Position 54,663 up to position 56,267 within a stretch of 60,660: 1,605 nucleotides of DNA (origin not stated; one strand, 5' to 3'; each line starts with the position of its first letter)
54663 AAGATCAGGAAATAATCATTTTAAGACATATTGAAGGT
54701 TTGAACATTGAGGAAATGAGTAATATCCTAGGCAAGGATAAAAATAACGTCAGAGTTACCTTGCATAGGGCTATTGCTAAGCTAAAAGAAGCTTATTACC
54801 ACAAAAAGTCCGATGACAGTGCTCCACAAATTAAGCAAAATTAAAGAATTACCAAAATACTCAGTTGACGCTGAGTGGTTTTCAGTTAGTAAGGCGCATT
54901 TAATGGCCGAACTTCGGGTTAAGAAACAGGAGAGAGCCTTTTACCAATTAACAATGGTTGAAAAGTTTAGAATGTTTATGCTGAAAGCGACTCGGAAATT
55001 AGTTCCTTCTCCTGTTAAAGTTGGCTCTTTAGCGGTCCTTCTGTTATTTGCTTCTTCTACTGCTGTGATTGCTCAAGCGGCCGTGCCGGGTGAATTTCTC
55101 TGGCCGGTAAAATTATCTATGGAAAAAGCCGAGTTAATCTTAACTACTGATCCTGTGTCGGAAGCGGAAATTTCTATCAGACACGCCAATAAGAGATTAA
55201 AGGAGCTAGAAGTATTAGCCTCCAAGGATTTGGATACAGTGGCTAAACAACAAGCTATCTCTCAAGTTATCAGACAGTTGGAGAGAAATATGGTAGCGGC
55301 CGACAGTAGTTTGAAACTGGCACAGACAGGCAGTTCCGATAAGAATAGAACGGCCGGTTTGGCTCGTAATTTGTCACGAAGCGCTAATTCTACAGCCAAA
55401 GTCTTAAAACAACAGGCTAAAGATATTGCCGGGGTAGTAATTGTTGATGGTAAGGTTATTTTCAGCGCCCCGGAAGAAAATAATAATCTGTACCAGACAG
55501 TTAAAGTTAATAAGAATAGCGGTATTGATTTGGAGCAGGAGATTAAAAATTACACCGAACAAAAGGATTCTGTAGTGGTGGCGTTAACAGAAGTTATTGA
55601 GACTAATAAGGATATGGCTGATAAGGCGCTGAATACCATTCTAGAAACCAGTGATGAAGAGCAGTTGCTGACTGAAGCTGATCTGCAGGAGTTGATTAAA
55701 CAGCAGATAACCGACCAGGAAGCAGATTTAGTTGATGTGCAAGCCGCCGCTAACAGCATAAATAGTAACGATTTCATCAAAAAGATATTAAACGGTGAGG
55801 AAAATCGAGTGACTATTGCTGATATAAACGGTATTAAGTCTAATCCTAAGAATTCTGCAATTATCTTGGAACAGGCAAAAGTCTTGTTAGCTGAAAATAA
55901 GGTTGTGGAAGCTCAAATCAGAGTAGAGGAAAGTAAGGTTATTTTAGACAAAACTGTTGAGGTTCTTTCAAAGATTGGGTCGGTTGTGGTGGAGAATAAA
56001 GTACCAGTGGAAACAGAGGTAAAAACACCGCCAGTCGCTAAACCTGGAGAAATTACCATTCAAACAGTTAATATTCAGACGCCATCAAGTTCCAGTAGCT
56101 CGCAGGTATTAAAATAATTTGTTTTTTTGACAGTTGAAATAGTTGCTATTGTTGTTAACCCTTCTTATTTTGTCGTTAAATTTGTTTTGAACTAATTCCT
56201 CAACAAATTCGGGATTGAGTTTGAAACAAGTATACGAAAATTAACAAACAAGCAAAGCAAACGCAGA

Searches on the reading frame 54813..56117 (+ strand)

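Call 61: search_protein_families(library=pfam, proteins=[window:54813-56117:+], max_evalue=0.0001)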
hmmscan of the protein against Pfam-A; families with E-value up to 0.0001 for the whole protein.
window:54813-56117:+ (434 aa): 1 family
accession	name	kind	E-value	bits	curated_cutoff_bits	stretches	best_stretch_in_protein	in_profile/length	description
PF18915.5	DUF5667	-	1.6e-10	41.7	27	1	90-172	2-81/99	Domain of unknown function (DUF5667)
